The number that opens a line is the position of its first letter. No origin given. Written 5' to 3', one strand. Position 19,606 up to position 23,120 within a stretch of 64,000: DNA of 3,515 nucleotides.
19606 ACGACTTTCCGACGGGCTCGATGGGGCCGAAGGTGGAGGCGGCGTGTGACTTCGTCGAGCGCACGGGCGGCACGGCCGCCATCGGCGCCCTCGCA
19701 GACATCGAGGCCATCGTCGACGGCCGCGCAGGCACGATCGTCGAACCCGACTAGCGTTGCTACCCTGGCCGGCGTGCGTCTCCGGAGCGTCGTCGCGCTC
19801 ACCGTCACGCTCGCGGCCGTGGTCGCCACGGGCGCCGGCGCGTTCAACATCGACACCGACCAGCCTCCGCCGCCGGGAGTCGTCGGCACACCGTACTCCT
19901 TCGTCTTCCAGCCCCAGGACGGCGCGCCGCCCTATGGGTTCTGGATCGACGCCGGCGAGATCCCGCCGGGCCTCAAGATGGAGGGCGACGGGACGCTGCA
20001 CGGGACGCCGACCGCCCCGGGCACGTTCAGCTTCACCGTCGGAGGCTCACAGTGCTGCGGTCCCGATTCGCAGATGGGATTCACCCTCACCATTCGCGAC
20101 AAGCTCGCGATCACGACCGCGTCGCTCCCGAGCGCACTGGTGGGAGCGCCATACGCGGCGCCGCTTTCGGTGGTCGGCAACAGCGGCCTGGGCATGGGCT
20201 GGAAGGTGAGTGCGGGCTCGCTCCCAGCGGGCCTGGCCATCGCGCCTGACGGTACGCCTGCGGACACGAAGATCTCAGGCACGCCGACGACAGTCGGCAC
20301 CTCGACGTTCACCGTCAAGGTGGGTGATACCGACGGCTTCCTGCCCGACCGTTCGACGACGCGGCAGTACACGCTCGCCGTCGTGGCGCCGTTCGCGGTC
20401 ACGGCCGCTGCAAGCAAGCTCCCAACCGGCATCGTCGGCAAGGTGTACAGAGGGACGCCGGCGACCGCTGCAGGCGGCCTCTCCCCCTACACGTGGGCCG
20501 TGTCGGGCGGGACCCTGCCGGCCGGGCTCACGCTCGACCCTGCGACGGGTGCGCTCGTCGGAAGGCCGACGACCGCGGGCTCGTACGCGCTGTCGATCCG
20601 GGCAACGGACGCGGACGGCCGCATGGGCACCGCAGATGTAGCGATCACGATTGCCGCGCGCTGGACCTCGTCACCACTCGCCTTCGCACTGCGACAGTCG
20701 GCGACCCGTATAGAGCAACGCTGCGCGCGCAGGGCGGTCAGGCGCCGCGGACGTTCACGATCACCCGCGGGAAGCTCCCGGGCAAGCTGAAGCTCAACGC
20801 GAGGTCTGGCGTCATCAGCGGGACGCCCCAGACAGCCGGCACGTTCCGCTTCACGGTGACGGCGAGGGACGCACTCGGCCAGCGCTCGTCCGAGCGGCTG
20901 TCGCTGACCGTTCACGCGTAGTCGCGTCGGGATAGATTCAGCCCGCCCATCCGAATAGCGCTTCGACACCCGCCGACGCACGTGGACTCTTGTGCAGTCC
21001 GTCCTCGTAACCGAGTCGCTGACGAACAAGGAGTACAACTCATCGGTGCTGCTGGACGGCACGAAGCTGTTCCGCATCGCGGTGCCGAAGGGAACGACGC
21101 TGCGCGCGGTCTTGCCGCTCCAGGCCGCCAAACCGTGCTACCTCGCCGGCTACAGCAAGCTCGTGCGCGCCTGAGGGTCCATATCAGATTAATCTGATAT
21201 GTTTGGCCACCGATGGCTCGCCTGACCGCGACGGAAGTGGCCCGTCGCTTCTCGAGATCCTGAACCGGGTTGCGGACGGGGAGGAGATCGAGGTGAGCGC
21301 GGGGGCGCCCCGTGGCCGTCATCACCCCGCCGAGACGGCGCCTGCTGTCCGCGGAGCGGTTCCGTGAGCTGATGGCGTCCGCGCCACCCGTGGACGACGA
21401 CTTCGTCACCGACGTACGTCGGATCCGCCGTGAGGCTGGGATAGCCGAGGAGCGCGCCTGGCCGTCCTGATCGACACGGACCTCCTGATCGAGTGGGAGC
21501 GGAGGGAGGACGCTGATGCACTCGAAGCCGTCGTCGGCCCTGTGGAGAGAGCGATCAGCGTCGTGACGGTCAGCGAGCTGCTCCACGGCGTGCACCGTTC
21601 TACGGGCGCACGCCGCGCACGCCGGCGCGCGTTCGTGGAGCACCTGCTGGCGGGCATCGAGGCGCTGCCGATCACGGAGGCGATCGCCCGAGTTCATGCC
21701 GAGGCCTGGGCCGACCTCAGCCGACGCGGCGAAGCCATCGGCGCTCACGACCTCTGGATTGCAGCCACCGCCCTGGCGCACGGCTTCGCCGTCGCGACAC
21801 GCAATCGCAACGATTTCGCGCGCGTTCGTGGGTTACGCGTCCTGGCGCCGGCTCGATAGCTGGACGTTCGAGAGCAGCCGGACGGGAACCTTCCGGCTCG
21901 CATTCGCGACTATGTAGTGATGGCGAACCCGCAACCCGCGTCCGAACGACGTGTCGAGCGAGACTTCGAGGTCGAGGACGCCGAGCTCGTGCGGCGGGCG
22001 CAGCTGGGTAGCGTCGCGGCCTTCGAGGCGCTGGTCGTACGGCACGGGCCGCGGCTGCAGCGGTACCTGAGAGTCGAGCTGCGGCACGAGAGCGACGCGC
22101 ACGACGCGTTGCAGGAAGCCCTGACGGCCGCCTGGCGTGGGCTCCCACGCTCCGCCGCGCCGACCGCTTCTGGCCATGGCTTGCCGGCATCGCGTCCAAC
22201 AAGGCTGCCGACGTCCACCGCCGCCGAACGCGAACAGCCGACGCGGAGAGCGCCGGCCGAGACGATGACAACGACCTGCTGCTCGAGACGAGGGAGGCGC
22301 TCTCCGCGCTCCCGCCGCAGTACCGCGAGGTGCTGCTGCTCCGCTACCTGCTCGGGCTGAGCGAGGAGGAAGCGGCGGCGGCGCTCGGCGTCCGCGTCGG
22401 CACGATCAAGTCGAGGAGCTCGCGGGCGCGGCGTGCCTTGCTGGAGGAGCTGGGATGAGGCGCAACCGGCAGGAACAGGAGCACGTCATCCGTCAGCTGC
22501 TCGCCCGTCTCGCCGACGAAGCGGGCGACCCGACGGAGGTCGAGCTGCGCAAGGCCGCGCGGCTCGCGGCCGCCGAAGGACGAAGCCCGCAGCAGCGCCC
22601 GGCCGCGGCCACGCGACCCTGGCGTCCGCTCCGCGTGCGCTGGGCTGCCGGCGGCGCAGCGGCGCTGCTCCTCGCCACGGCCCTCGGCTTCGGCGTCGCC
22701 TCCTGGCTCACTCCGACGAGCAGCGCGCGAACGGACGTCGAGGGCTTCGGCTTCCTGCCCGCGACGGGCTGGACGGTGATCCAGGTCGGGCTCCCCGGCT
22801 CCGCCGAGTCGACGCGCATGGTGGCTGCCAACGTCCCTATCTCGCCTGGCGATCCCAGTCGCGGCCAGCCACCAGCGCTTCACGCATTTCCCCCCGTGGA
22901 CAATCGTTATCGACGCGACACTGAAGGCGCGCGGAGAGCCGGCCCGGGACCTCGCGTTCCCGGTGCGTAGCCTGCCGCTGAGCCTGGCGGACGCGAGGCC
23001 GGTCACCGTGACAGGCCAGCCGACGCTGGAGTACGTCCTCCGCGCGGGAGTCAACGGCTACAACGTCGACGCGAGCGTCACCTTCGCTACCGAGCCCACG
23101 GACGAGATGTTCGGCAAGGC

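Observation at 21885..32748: ECF sigma/anti-sigma-headed operon where tandem unknown secreted paralogs are interleaved with a MoxR-DUF58-vWA (Bat-like) module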

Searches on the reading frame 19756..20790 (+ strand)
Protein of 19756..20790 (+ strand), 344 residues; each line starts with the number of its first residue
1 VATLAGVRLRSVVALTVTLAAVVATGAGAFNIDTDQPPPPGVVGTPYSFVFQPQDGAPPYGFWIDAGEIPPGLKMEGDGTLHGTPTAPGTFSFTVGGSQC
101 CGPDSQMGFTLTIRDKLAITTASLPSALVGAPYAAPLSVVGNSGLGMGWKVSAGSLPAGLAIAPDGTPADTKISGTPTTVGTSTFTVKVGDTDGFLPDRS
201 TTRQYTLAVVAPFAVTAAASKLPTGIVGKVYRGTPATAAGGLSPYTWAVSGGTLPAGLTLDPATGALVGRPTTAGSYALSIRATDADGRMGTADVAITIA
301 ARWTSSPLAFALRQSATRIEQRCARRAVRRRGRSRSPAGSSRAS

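Call 69: search_protein_families(library=pfam, proteins=[window:19756-20790:+], max_evalue=0.1)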
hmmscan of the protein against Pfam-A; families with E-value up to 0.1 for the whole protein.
window:19756-20790:+ (344 aa): 4 families
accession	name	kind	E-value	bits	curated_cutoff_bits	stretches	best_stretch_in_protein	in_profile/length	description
PF05345.18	He_PIG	-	2.4e-30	105.2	24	3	220-299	8-95/96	Putative Ig domain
PF22352.2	K319L-like_PKD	-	0.00057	20.3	27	0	238-299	23-84/84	K319L-like, PKD domain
PF24908.1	Ig_SIBA-E_2nd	-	0.0045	17.6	27.8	1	251-294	40-83/117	Integrin beta-like protein A-E, second Ig-like domain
PF17963.7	Big_9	-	0.011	17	23.6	0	256-298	45-89/89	Bacterial Ig domain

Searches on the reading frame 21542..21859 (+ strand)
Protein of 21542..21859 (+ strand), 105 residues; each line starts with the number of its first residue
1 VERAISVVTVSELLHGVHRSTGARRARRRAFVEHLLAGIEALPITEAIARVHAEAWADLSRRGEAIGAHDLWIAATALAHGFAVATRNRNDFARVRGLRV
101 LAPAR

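Call 8: search_protein_families(library=pfam, proteins=[window:21542-21859:+], max_evalue=0.01)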
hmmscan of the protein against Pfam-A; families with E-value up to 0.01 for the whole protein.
window:21542-21859:+ (105 aa): 1 family
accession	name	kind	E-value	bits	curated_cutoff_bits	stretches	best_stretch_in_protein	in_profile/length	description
PF01850.27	PIN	-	7.9e-14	52.7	23.6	1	3-97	31-119/120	PIN domain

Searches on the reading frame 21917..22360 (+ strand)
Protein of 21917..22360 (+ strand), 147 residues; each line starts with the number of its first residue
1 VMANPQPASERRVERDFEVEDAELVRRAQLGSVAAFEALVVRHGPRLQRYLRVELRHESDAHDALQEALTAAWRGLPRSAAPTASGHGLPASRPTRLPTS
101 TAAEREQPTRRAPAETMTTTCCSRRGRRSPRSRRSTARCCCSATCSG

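Call 7: search_protein_families(library=pfam, proteins=[window:21917-22360:+], max_evalue=0.01)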
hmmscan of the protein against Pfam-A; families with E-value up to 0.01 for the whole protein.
window:21917-22360:+ (147 aa): 1 family
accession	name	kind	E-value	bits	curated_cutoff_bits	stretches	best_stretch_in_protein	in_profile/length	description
PF04542.20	Sigma70_r2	-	2.5e-05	24.4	24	1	39-78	1-40/71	Sigma-70 region 2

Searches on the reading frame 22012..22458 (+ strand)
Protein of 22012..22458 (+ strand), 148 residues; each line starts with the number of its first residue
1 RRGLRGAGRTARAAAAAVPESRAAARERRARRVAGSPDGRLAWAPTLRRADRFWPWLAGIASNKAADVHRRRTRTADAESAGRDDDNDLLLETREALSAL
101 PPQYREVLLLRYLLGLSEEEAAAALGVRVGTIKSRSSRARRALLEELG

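Call 7: search_protein_families(library=pfam, proteins=[window:22012-22458:+], max_evalue=0.01)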
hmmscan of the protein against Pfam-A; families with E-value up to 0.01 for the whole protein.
window:22012-22458:+ (148 aa): 3 families
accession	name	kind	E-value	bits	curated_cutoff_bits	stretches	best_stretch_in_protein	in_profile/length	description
PF08281.18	Sigma70_r4_2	-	7.7e-18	64.3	25.7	1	92-143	3-54/54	Sigma-70, region 4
PF04545.22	Sigma70_r4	-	2.4e-09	37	24.1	1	96-143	1-48/50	Sigma-70, region 4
PF07638.17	Sigma70_ECF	-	7.3e-06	26.4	21.1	1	74-145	107-181/185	ECF sigma factor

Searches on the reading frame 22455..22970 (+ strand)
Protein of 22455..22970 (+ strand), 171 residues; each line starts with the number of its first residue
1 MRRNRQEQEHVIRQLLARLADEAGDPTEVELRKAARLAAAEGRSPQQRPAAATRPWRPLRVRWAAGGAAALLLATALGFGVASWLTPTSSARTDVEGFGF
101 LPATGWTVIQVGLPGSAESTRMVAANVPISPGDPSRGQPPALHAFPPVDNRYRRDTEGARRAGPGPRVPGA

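Call 7: search_protein_families(library=pfam, proteins=[window:22455-22970:+], max_evalue=0.01)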
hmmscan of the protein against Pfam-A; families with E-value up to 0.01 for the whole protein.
window:22455-22970:+ (171 aa): 0 families

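Call 61: find_encoding_contigs(protein=window:22455-22970:+, flank=2000, max_places=3)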
Protein window:22455-22970:+ (171 aa): no gene with exactly this product is on record in the collection.
